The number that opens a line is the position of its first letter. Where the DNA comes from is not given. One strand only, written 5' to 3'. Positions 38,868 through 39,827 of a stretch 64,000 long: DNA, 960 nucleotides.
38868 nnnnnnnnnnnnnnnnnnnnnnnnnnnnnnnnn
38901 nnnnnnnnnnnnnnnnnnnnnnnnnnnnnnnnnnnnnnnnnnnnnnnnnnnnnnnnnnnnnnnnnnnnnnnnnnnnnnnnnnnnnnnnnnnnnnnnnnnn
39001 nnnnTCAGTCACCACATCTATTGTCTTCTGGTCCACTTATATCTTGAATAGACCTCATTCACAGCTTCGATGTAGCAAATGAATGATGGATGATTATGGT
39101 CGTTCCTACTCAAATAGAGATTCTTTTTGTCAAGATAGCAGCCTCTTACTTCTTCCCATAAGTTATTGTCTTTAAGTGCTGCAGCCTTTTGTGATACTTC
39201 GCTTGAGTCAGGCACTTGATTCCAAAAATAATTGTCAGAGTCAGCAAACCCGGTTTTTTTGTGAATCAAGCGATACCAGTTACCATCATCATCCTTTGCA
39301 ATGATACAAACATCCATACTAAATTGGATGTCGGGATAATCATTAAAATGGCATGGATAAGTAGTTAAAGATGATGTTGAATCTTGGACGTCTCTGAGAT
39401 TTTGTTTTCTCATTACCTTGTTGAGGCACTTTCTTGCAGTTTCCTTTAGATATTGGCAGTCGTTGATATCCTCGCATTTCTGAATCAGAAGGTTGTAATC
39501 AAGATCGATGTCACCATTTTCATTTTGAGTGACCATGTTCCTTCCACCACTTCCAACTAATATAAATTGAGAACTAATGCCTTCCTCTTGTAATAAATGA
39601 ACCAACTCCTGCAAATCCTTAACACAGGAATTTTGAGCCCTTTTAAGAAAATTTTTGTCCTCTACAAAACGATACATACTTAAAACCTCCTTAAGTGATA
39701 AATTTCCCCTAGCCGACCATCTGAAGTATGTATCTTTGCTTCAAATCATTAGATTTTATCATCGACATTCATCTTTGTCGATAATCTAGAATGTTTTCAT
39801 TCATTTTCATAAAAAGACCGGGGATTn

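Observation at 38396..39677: Two-gene AT-rich module: minimal nucleotidyltransferase (GS..DxDxD) followed by AP2-domain zinc-ribbon protein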

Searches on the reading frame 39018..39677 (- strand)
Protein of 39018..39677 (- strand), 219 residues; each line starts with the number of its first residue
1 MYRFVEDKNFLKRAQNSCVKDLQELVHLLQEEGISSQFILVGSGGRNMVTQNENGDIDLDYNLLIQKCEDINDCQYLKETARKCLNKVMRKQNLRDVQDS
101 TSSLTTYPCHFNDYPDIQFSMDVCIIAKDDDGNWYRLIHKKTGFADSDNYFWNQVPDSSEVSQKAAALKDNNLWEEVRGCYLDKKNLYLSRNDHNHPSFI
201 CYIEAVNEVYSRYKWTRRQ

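Call 3: search_protein_families(library=pfam, proteins=[window:39018-39677:-], max_evalue=1)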
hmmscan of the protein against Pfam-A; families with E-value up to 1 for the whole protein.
window:39018-39677:- (219 aa): 1 family
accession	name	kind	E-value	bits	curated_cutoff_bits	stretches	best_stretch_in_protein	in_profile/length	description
PF02320.22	UCR_hinge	-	0.027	15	27.2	1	63-93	5-35/65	Ubiquinol-cytochrome C reductase hinge protein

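Call 4: search_protein_families(library=padloc, proteins=[window:39018-39677:-], max_evalue=1)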
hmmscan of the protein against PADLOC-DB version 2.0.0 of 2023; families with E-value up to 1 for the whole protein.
window:39018-39677:- (219 aa): 1 family
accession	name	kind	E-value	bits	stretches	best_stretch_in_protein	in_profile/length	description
PDLC00774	Cyclase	-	9e-05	19.8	1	8-149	22-152/316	oligonucleotide-cyclase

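Call 5: search_protein_families(library=ncbifam, proteins=[window:39018-39677:-], max_evalue=1)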
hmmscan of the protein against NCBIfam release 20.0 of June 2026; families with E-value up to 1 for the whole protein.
window:39018-39677:- (219 aa): 1 family
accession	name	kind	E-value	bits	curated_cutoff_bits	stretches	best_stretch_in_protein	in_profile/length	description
TIGR01146.1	ATPsyn_F1gamma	equivalog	0.046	13.5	194.45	1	16-86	94-159/286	ATP synthase F1 subunit gamma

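Call 6: search_protein_families(library=phrogs, proteins=[window:39018-39677:-], max_evalue=1)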
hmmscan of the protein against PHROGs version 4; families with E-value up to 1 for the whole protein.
window:39018-39677:- (219 aa): 1 family
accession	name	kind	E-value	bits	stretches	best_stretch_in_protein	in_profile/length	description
phrog_25282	-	unknown function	0.1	13.4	1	57-102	81-125/149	-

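Call 9: find_homologous_proteins(query=window:39018-39677:-)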
Query window:39018-39677:- (219 aa): 965 proteins with E <= 0.001 among 1019 candidates; the best 120 are listed.
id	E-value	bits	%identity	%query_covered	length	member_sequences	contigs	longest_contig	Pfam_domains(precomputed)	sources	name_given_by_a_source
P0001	1.4e-146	504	99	100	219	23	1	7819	-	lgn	-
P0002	6.4e-110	384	76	100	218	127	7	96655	-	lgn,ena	-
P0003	6.4e-105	368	74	100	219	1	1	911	-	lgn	-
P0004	5.3e-104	365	73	100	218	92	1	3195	-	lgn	-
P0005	8.6e-100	351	73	98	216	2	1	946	-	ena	-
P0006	5.7e-98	345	69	100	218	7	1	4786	-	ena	-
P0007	7.1e-98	345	70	98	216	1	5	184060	-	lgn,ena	-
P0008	1.4e-89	318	68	91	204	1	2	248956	-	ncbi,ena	-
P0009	3.0e-86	307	65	96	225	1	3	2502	-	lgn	-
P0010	1.0e-85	305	63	97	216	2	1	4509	-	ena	-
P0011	3.2e-79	284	60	96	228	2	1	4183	-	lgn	-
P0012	2.0e-78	281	61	96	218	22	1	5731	-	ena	-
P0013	2.2e-78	281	57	99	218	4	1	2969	-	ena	-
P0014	6.4e-78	280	58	96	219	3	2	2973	-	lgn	-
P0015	2.0e-77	278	59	96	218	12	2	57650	-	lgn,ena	-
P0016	2.2e-77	278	58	98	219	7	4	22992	-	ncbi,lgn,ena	-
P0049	8.8e-70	253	54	98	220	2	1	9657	-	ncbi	-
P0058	3.7e-69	251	56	98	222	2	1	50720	-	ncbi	-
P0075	5.1e-68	247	55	97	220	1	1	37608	-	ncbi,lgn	-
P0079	9.5e-68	246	54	97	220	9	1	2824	-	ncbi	-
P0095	7.4e-67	243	52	98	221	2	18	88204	-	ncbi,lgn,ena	-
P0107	2.8e-66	241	53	99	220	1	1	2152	-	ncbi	-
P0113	4.3e-66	241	53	96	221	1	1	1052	-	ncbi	-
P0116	6.3e-66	240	55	97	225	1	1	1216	-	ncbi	-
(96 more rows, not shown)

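Call 10: search_solved_structures(query=window:39018-39677:-, max_evalue=10, show_alignments=2)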
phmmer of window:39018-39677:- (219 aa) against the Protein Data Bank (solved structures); distinct sequences matched with E-value up to 10: 2.
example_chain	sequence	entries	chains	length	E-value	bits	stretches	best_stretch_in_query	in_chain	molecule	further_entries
2le2_A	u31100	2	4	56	0.39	13.7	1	116-155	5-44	P56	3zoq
8dwy_H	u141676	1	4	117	1.5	11.8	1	106-190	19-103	CHK-265 heavy chain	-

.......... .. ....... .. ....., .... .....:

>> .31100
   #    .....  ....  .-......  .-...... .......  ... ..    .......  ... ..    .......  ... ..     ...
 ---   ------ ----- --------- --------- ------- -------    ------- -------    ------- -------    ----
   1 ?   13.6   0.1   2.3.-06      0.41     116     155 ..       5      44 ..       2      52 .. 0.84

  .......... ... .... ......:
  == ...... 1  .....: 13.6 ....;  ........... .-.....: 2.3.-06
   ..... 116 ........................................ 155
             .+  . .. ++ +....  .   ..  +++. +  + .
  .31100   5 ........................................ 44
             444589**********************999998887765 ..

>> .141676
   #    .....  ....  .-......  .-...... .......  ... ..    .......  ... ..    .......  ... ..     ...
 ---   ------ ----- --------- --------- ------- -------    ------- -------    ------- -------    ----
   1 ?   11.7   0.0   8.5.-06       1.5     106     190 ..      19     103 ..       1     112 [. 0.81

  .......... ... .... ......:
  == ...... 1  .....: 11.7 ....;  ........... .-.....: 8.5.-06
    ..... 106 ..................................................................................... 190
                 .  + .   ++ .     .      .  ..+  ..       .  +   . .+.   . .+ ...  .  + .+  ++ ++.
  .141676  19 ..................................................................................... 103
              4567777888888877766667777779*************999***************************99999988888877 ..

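Call 13: find_related_loci(query=A1, collection=genome_contigs, flank=8000)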
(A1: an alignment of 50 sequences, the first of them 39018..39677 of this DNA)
Query A1 (219 aa) in genome_contigs; peptide patterns used: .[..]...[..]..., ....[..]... (x = any residue, [..] = any of these).
174 stretches matched a pattern; 138 encode a relative of the query (tblastn E <= 1e-3); the best 80 are kept; 80 distinct loci.
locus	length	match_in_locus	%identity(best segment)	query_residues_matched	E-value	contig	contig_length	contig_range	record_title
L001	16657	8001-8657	98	1-219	9e-149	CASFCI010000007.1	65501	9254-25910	uncultured bacterium isolate O31_L3_395395_idba_bin.38 genome assembly, contig: O31_L3_395395_idba_bin.38.fa_scaffold_15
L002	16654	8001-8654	77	1-218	5e-115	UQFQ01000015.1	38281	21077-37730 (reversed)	uncultured Mollicutes bacterium isolate UMGS238 genome assembly, contig: NODE_571_length_38281_cov_7.309214, whole genom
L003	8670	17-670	75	1-218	2e-112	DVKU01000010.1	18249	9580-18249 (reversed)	MAG TPA_asm: Candidatus Avacholeplasma faecigallinarum isolate 3263 CHK57__C18667_L18249_ERR2241743, whole genome shotgu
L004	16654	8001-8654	73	1-218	8e-109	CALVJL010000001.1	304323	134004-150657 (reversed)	MAG: uncultured Bacilli bacterium isolate BRZ_KC__bin21 genome assembly, contig: BRZ_KC__NODE_12_length_304323_cov_26.50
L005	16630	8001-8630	67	4-213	5e-90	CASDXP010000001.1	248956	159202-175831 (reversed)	uncultured bacterium isolate B36_L2_396396_idba_bin.152 genome assembly, contig: B36_L2_396396_idba_bin.152.fa_scaffold_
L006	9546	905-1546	56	1-214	5e-80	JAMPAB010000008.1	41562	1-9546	MAG: Corallococcus sp. isolate NALB_7811_3 Scaffold_#8__SCF_008___41562_bp, whole genome shotgun sequence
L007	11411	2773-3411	57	1-214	4e-79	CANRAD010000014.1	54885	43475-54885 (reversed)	MAG: uncultured Clostridia bacterium isolate Lapin-016__bin90 genome assembly, contig: Lapin-016__NODE_502_length_54885_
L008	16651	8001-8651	57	1-217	1e-78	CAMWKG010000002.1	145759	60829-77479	MAG TPA_asm: uncultured Mollicutes bacterium isolate SRR14411256_bin.9_metawrap_v1.3_MAG genome assembly, contig: NODE.1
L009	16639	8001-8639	57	1-214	6e-78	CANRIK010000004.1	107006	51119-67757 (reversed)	MAG: uncultured Clostridia bacterium isolate Lapin-008__bin33 genome assembly, contig: Lapin-008__NODE_203_length_107006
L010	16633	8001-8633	57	1-211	1e-77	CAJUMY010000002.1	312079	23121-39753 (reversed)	MAG TPA_asm: uncultured Christensenellaceae bacterium isolate MGBC161649 genome assembly, contig: MGBC161649.2, whole ge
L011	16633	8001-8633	57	1-212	1e-76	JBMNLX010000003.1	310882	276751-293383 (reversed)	MAG: Bacilli bacterium isolate SBF912LR0HQ0187 contig_31763, whole genome shotgun sequence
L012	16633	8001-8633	57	1-212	2e-75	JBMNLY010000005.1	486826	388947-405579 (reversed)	MAG: Bacilli bacterium isolate SBF912LR0HQ0125 contig_8420, whole genome shotgun sequence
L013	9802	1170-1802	56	1-210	5e-73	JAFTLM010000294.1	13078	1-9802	MAG: Clostridia bacterium isolate RGIG3927 Roe_deer_Cecum-3__c405260, whole genome shotgun sequence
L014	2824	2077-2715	54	1-212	6e-73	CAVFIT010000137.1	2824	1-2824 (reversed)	Phocaeicola dorei isolate H07667-L1_cleanbin_000084 genome assembly, contig: Spades_H07667-L1_contig_27604, whole genome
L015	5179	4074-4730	51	1-217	7e-72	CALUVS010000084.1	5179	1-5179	MAG: uncultured Traorella sp. isolate BRZ_MB__bin103 genome assembly, contig: BRZ_MB__NODE_23248_length_5179_cov_11.2581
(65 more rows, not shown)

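Call 20: predict_structure(alignment_id=A1)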
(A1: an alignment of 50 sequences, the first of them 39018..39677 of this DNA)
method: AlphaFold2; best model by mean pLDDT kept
length: 219 residues; sequences in the alignment: 50
mean_pLDDT: 89.6   pTM: 0.86
mean pLDDT of the five models: 89.6, 89.2, 89.2, 87.5, 87.3
residues with pLDDT >= 90: 141; 70-90: 68; 50-70: 7; < 50: 3
segments of 3 or more residues with pLDDT < 50: none
pLDDT, mean of each block of 10 residues (from residue 1): 87 91 98 94 65 83 95 97 98 95 92 89 94 94 88 93 90 91 92 85 93 67
secondary structure, 60 per line:
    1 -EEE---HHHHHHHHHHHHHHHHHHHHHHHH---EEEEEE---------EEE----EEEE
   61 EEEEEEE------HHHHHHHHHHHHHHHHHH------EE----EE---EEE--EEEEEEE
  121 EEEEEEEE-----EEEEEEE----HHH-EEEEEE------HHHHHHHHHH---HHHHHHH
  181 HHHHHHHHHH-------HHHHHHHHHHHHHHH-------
elements in order: E2-4 H8-31 E35-40 E50-52 E57-67 H74-91 E109-111 E114-128 E134-140 E149-154 H161-170 H174-190 H198-212
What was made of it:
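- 39018..39677 (-): NTase ORF, 219 aa. A minimal cGAS/DncV-like (CD-NTase-fold) nucleotidyltransferase with GS loop G42-S43, catalytic D58, D60 and D122, and a conserved DSTS motif at 99-102. AF2 model pLDDT 89.6, pTM 0.86 (call 20).
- On CD-NTase / SMODS (CBASS cyclase): AF2 pLDDT 89.6 (call 20).
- The AF2 model has pLDDT 89.6 (call 20).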

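Call 23: fold_search(model_id=the predicted structure, library=pdb)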
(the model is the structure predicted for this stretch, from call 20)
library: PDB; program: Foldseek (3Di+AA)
matches with E <= 10: 490; with E <= 0.001: 25
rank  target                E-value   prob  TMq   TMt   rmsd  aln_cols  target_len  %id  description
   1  8yss                  1.4e-06  1.00  0.53  0.38   5.7       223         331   14  Crystal structure of the apo form of Deinococcus wulumuqiensis CD-NTase DwCdnB (released 2025-01-29)
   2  8ysd                  2.1e-06  1.00  0.52  0.37   6.2       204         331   16  Crystal structure of the Deinococcus wulumuqiensis CD-NTase DwCdnB in complex with ATP (form 2) (released 2025-01-29)
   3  8ysc                  3.4e-06  1.00  0.53  0.39   6.4       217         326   16  Crystal structure of the Deinococcus wulumuqiensis CD-NTase DwCdnB in complex with ATP (form 1) (released 2025-01-29)
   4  8ysg                  1.3e-05  1.00  0.52  0.39   6.1       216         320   17  Crystal structure of the Deinococcus wulumuqiensis CD-NTase DwCdnB in complex with GTP (released 2025-01-29)
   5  8yse                  1.3e-05  1.00  0.49  0.36   6.5       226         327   14  Crystal structure of the Deinococcus wulumuqiensis CD-NTase DwCdnB in complex with dATP (released 2025-01-29)
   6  7x4a                  1.9e-05  1.00  0.44  0.36   7.6       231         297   15  Native CD-NTase ClCdnE (released 2023-03-08)
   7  8yso                  2.0e-05  1.00  0.53  0.40   6.0       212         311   13  Crystal structure of the Deinococcus wulumuqiensis CD-NTase DwCdnB Ear-cut mutant in complex with ATP (released 2025-01-29)
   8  8ysk                  2.7e-05  1.00  0.53  0.39   5.8       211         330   16  Crystal structure of the Deinococcus wulumuqiensis CD-NTase DwCdnB in complex with UTP Mn (released 2025-01-29)
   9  7ljo                  6.6e-05  1.00  0.56  0.45   5.0       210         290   10  Structure of the Bacteroides fragilis CD-NTase CdnB in complex with ADP (released 2021-06-02)
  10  7ljn_C                1.4e-04  1.00  0.40  0.28   4.7       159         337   14  Structure of the Bradyrhizobium diazoefficiens CD-NTase CdnG in complex with GTP (released 2021-06-02)
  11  6e0m                  2.3e-04  1.00  0.46  0.40   6.7       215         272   14  Structure of Elizabethkingia meningoseptica CdnE cyclic dinucleotide synthase (released 2019-02-20)
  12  6p80                  2.9e-04  1.00  0.54  0.41   5.9       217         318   13  Structure of E. coli MS115-1 CdnC + ATP (released 2019-12-25)
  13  6e0n                  2.9e-04  1.00  0.48  0.41   6.5       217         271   12  Structure of Elizabethkingia meningoseptica CdnE cyclic dinucleotide synthase with GTP and Apcpp (released 2019-02-20)
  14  6e0o_A                2.9e-04  1.00  0.46  0.39   6.6       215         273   14  Structure of Elizabethkingia meningoseptica CdnE cyclic dinucleotide synthase with pppA[3'-5']pA (released 2019-02-20)
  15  7ljn_D                5.0e-04  1.00  0.41  0.29   4.6       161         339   13  Structure of the Bradyrhizobium diazoefficiens CD-NTase CdnG in complex with GTP (released 2021-06-02)
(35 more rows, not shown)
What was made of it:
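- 39018..39677 (-): Foldseek PDB top hits are CdnB, CdnE, CdnC, CdnG, DncV and cGAS, best E 1.4e-6, TMq 0.40-0.56 (call 23).
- On CD-NTase / SMODS (CBASS cyclase): All 50 best PDB matches are CD-NTase, cGAS-type (including one cGLR) or OAS structures, best E 1.4e-6, TMq 0.40-0.56 over about 140-300 alignment columns (call 23).
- Closest known: CD-NTases of CBASS. Same: These are the best structural matches (8yss E 1.4e-6, 7ljo TMq 0.56; call 23).
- Closest known: CD-NTases of CBASS. Different: About 220 aa, against about 270-390 aa for the matched structures (call 23).
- Closest known: Nucleic-acid-activated relatives. Same: The same fold class appears in the hit list: cGAS, OAS2 and one cGAS-like receptor (cGLR) (call 23).
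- All 50 top PDB fold hits are CD-NTase, cGAS-type (including one cGAS-like receptor) or OAS structures, with about 140-300 alignment columns (about 205-230 for the best-scoring CdnB, CdnC and CdnE entries) (call 23). The NTase is of the signalling (CD-NTase) fold class (call 23).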

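Call 24: list_cluster_members(proteins=[P0008, P0016, P0049, P0058, P0075, P0079, P0095, P0107, P0113, P0116])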
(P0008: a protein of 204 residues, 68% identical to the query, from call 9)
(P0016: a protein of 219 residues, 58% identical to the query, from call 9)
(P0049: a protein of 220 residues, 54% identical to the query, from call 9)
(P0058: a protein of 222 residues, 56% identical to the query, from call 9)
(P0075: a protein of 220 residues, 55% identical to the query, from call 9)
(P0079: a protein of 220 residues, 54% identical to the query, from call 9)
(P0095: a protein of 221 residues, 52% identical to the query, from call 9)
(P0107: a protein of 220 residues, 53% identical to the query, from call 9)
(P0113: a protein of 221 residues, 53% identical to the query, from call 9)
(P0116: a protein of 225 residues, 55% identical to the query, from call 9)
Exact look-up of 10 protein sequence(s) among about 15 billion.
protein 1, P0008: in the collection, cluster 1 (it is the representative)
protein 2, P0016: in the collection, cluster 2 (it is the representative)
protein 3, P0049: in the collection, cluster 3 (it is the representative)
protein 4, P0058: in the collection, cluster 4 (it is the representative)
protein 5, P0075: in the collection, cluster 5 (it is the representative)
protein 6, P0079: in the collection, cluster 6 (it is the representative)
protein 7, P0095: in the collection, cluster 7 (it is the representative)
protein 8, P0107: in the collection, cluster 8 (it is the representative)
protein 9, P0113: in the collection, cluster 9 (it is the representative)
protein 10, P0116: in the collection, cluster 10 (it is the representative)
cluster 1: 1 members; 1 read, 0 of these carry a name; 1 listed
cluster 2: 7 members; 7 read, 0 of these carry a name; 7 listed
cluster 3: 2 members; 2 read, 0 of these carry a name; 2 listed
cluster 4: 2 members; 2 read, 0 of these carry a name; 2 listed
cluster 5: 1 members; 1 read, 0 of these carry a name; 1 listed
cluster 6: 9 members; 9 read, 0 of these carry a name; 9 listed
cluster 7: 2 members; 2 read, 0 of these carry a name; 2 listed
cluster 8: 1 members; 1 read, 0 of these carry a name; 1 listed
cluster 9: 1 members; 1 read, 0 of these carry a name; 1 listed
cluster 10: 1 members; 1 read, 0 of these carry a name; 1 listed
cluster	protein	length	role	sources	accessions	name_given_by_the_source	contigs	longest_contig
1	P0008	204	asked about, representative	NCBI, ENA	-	-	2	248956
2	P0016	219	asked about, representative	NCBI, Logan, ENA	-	-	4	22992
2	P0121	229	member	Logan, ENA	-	-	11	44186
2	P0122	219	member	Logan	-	-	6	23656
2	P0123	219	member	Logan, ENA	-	-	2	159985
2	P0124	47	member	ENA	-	-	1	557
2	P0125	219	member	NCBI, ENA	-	-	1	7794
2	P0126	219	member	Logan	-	-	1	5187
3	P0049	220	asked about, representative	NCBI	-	-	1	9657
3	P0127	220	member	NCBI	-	-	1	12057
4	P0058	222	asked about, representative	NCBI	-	-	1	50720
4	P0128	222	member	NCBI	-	-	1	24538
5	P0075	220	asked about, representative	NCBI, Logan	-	-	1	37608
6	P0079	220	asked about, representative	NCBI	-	-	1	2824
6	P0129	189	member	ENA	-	-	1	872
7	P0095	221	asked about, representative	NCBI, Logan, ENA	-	-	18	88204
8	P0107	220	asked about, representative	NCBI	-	-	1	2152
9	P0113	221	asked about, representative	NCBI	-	-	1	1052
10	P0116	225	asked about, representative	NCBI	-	-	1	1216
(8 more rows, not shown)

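Call 26: search_dna_similar(query=window:39018-39677:-, collection=plasmids, mode=protein, max_rows=25)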
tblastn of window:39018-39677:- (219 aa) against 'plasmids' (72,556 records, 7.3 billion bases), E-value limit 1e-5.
No match.
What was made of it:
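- On ANT/Lnu antibiotic nucleotidyltransferases: Absent from PLSDB plasmids (call 26).
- No plasmid in PLSDB carries it (call 26).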

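Call 27: search_dna_similar(query=window:39018-39677:-, collection=phages, mode=protein, max_rows=25)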
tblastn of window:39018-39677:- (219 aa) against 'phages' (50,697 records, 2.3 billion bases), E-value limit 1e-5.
Records with a match: 2; places in all: 2; records where one place covers at least 80% of the query: 2.
Best place of each record, by identity: <60% 2.
By first word of the organism name: Bacteriophage 1; phage 1.
By host as written in the record: - 2.
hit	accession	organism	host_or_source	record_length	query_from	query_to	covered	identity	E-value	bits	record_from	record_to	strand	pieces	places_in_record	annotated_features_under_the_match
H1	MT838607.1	Bacteriophage sp.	human fecal samples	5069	1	213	97%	42.7%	2e-45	166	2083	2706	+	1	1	record has no annotation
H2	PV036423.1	phage NatCom_17901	human feces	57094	29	213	84%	28.1%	5e-10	64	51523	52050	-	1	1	hypothetical protein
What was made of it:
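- Tried and rejected: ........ phages gave two unannotated or hypothetical hits (calls 26, 27).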

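Call 34: search_protein_representatives(alignment_id=A1)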
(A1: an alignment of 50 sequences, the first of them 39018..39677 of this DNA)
Query: 50 sequences, 219 profile positions. Proteins with E-value up to 0.001 (for the whole library): 947; up to 1e-10: 628; up to 1e-30: 190. The best 150 are listed.
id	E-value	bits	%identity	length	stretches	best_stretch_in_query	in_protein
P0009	4.5e-102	356.5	-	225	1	1-216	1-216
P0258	3.2e-85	301.5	-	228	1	1-215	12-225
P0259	8.7e-81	286.9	-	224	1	2-216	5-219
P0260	4.5e-79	281.3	-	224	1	1-219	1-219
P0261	7.7e-79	280.6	-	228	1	1-212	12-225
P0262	4.8e-78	278.0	-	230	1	1-216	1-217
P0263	1.2e-76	273.4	-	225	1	1-214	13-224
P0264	7.6e-76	270.8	-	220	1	1-214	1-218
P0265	2.2e-75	269.3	-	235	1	1-219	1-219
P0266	1.8e-74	266.3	-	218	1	1-213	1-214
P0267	9.3e-74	264.0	-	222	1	1-214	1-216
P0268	2.2e-72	259.5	-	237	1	1-213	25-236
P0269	6.4e-71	254.7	-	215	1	1-214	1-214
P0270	6.8e-71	254.6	-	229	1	1-214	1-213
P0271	5.8e-69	248.3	-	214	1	1-217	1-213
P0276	2.3e-65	236.5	-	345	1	1-216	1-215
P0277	5.2e-65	235.4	-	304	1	2-216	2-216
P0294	7.1e-60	218.6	-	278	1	1-216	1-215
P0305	1.8e-55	204.2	-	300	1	1-214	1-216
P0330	2.8e-48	180.6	-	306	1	2-216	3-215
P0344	5.5e-46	173.2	-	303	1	1-217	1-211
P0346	9.5e-46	172.4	-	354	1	1-215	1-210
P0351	8.9e-45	169.2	-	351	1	1-213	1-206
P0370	1.1e-39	152.6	-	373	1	1-213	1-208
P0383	2.0e-37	145.2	-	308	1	18-215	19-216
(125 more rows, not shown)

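Call 35: search_protein_families(library=pfam, proteins=[P0276, P0277, P0305, P0330, P0344, P0346, P0351, P0370, P0383, P0294], max_evalue=0.01)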
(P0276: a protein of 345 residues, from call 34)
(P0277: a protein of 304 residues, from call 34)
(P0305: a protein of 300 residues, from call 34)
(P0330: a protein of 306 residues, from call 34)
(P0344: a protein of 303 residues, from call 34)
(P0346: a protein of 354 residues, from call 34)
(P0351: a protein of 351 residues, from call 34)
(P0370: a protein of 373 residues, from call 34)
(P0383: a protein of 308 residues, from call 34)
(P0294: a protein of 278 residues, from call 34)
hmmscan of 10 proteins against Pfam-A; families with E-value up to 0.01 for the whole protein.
P0276 (345 aa): 0 families

P0277 (304 aa): 0 families

P0305 (300 aa): 1 family
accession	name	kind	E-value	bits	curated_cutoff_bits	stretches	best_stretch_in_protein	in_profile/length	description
PF05470.18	eIF-3c_N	-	0.0071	15.2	24.2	1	181-232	366-413/593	Eukaryotic translation initiation factor 3 subunit 8 N-terminus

P0330 (306 aa): 0 families

P0344 (303 aa): 0 families

P0346 (354 aa): 0 families

P0351 (351 aa): 1 family
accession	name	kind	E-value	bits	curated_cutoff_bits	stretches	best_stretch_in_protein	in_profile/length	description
PF18475.7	PIN7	-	5.6e-16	59.5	34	1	233-329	1-99/103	PIN domain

P0370 (373 aa): 0 families

P0383 (308 aa): 0 families

P0294 (278 aa): 0 families
